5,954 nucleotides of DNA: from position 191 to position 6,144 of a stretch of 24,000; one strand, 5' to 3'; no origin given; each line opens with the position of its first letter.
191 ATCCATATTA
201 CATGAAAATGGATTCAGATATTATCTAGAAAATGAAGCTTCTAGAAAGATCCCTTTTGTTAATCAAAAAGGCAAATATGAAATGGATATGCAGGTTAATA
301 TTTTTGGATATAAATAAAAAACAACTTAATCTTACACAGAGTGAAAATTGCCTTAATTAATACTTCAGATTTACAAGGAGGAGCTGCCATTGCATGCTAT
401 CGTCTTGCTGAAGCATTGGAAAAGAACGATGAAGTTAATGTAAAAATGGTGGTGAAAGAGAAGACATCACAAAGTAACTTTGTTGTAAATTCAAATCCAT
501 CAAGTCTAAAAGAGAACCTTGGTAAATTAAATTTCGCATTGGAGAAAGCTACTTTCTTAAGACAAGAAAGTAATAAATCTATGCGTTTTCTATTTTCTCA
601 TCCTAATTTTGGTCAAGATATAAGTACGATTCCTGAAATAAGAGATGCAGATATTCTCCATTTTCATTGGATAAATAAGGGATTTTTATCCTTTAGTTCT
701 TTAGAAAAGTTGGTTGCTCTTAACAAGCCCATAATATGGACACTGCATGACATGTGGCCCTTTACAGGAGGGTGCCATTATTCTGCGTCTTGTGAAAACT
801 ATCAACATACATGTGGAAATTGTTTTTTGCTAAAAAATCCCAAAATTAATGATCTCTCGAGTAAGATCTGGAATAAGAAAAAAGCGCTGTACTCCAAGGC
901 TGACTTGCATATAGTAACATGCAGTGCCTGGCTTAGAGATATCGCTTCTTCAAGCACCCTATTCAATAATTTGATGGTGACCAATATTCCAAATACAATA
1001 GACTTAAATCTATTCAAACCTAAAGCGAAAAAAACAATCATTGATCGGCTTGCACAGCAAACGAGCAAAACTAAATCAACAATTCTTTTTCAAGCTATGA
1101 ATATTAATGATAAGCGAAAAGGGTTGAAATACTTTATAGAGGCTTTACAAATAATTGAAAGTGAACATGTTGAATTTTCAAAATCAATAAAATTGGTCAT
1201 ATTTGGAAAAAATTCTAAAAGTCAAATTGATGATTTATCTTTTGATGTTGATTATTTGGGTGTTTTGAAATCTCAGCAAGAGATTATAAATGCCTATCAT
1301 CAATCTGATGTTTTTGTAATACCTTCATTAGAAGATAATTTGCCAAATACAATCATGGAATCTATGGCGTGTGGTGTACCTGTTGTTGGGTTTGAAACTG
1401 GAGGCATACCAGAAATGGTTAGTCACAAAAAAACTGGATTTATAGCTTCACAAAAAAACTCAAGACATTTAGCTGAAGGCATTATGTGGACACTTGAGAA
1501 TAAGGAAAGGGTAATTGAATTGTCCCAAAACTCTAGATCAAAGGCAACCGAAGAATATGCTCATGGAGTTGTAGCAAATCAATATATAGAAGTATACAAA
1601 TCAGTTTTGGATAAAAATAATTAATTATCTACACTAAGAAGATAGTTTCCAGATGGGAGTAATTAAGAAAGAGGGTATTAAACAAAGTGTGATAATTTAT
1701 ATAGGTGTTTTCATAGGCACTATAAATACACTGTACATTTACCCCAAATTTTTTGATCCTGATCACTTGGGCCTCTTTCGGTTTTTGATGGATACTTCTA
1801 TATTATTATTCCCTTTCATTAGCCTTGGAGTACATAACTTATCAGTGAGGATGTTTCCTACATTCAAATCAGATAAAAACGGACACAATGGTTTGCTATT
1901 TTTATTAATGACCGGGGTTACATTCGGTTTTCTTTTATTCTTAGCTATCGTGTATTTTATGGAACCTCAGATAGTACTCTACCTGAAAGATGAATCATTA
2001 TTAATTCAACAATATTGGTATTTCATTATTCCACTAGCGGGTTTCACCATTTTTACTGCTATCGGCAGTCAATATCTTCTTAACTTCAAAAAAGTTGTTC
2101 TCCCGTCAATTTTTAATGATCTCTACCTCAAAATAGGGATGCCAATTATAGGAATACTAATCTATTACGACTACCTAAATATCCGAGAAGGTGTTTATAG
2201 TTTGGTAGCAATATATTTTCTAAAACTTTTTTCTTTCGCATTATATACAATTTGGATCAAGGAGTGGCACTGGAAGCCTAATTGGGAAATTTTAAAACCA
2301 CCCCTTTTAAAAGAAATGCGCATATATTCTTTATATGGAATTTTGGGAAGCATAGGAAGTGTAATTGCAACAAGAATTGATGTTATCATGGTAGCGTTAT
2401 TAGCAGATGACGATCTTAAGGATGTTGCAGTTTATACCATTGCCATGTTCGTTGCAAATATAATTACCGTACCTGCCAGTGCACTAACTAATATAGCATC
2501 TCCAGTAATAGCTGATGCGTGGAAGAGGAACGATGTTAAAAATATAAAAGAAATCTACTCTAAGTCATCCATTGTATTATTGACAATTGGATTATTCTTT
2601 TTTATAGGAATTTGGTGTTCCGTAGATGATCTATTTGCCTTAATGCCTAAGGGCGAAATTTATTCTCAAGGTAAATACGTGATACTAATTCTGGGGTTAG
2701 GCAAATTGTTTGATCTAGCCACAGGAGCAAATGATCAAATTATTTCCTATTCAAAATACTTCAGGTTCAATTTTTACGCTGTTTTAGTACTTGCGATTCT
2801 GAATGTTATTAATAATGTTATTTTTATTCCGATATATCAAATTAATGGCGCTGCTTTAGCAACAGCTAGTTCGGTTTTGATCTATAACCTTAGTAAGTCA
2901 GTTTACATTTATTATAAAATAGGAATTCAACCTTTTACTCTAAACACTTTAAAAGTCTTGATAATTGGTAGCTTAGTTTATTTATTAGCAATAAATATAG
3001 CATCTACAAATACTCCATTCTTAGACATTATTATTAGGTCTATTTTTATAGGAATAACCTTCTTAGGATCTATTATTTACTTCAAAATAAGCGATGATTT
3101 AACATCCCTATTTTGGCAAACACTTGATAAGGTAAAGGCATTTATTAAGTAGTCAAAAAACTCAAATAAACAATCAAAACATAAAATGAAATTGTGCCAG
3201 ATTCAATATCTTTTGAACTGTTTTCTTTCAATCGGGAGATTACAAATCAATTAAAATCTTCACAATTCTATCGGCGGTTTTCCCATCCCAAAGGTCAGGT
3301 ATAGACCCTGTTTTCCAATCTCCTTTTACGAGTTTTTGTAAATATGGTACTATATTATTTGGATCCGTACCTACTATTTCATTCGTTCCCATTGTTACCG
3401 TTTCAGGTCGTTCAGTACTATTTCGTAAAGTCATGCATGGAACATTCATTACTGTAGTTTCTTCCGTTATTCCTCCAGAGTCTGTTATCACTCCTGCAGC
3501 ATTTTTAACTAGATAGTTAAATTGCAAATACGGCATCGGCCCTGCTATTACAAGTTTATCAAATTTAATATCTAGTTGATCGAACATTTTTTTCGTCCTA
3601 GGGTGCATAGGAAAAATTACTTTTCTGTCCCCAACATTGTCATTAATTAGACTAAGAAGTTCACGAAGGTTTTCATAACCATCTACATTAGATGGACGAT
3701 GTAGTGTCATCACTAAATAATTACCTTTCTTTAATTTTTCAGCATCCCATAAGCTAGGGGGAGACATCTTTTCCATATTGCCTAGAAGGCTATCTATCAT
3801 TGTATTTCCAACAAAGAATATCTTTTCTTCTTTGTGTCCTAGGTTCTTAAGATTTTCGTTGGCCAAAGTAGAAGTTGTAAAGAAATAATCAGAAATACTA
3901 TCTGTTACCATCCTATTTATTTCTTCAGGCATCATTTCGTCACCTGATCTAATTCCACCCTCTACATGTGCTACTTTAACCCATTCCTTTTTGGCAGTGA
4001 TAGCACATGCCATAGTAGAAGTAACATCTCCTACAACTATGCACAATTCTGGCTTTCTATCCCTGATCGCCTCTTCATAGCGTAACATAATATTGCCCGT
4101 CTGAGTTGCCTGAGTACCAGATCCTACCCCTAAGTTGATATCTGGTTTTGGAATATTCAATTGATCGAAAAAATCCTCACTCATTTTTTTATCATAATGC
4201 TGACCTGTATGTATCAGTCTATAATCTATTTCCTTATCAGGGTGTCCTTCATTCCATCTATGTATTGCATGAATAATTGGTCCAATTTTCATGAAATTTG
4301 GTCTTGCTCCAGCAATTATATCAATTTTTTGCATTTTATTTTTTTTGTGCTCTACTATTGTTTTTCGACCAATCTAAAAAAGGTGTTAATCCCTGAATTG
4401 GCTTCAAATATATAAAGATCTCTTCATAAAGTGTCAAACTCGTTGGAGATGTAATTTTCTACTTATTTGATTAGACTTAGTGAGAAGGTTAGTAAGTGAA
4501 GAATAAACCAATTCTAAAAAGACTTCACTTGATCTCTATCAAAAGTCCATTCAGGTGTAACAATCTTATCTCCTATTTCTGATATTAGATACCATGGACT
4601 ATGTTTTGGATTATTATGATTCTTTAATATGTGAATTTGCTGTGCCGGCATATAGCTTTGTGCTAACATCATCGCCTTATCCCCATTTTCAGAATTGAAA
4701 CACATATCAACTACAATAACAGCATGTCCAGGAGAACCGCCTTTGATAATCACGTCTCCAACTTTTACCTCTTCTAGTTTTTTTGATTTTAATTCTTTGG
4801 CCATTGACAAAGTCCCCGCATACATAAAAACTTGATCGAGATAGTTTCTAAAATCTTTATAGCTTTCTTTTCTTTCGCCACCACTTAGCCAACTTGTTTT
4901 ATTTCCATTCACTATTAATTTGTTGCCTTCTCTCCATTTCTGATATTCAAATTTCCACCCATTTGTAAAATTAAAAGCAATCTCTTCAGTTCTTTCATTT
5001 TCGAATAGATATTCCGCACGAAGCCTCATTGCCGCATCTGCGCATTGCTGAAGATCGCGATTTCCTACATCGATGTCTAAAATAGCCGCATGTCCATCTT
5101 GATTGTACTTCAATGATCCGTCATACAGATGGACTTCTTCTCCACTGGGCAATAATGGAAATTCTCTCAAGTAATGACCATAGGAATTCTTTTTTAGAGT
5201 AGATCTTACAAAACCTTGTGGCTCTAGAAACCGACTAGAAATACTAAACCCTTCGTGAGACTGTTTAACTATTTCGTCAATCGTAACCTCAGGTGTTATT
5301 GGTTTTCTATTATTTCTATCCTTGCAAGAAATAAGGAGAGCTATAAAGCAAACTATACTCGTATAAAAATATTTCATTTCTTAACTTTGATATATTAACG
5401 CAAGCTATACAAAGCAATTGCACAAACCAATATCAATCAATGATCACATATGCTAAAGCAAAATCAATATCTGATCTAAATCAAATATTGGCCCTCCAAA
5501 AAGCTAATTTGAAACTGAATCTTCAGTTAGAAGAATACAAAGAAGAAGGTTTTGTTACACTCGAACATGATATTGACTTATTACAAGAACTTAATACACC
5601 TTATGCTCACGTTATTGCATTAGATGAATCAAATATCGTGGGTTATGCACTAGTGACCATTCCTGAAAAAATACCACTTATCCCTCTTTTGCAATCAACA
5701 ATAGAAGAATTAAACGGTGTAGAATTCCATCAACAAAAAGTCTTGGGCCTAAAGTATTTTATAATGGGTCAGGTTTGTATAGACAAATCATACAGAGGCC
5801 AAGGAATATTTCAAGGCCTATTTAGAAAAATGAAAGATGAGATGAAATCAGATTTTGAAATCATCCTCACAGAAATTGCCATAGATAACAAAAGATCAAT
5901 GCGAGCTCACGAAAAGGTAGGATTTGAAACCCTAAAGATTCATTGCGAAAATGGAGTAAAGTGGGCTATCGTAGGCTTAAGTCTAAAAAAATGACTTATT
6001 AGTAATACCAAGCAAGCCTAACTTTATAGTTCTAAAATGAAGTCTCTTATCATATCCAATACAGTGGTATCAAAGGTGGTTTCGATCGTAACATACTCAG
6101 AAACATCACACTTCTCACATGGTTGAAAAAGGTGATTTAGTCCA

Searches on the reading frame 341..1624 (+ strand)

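Call 86: search_protein_families(library=pfam, proteins=[window:341-1624:+])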
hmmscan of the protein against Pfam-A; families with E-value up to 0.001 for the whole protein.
window:341-1624:+ (427 aa): 4 families
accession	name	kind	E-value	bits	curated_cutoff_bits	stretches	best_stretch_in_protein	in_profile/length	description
PF00534.26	Glycos_transf_1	-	9.7e-28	97.3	26.4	1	240-400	9-171/172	Glycosyl transferases group 1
PF13692.12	Glyco_trans_1_4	-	6.4e-27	95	27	1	248-387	4-142/142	Glycosyl transferases group 1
PF13439.12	Glyco_transf_4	-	2.6e-07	31.2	28.5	1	13-223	2-169/170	Glycosyltransferase Family 4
PF20706.3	GT4-conflict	-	3.4e-06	26.7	26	1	239-363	192-323/385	Family 4 Glycosyltransferase in conflict systems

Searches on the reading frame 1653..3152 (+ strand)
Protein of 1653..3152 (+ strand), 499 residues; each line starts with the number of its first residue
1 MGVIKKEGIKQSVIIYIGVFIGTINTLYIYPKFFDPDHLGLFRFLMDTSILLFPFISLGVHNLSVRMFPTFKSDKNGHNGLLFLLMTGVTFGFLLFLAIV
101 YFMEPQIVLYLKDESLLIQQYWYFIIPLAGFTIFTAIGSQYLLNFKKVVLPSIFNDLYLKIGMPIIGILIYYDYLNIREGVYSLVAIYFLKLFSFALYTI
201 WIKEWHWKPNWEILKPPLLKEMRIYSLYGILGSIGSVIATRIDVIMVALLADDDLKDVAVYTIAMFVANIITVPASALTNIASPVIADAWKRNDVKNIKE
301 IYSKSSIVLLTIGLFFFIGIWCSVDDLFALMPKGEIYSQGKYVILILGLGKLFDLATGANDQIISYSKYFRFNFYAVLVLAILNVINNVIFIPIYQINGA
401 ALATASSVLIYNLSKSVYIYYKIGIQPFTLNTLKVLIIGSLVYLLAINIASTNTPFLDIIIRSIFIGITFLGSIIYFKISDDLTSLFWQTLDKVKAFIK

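Call 86: search_protein_families(library=pfam, proteins=[window:1653-3152:+])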
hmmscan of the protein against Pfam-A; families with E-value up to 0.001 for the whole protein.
window:1653-3152:+ (499 aa): 1 family
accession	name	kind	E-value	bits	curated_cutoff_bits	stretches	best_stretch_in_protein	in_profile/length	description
PF01554.23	MatE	-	2.6e-11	43.9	24.9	1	234-390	7-161/161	MatE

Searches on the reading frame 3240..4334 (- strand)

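Call 86: search_protein_families(library=pfam, proteins=[window:3240-4334:-])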
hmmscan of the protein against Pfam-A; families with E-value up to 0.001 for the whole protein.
window:3240-4334:- (364 aa): 1 family
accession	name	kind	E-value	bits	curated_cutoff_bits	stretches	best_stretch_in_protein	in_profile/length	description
PF02350.25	Epimerase_2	-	4.5e-96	322.2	30.6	1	31-361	4-346/347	UDP-N-acetylglucosamine 2-epimerase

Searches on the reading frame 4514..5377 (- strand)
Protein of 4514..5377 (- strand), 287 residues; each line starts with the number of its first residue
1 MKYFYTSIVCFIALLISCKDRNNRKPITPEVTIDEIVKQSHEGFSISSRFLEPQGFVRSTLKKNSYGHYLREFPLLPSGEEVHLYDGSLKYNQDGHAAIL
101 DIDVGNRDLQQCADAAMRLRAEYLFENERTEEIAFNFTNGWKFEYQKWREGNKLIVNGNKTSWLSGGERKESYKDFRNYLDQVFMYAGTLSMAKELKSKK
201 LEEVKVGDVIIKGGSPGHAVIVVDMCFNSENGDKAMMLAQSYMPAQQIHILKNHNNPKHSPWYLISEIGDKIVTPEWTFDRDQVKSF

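Call 86: search_protein_families(library=pfam, proteins=[window:4514-5377:-])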
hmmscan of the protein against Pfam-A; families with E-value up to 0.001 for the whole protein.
window:4514-5377:- (287 aa): 1 family
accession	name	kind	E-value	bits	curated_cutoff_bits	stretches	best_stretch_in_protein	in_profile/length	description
PF16138.10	DUF4846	-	2.2e-101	338.8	37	1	46-285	1-238/239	Domain of unknown function (4846)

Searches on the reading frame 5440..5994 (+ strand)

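Call 86: search_protein_families(library=pfam, proteins=[window:5440-5994:+])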
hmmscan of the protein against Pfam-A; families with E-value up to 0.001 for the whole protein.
window:5440-5994:+ (184 aa): 5 families
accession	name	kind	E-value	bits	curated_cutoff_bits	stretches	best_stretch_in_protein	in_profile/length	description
PF00583.31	Acetyltransf_1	-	5.1e-09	36.9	20.7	1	42-162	18-116/116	Acetyltransferase (GNAT) family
PF13673.13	Acetyltransf_10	-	6.5e-06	26.6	23.6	0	111-170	56-115/128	Acetyltransferase (GNAT) domain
PF08445.16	FR47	-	9.5e-05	22.8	22.1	1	106-165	21-80/86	FR47-like protein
PF13508.13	Acetyltransf_7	-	0.0002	22.1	27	0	60-163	8-83/84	Acetyltransferase (GNAT) domain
PF13420.13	Acetyltransf_4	-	0.0007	20.1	24.3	0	99-167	74-139/155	Acetyltransferase (GNAT) domain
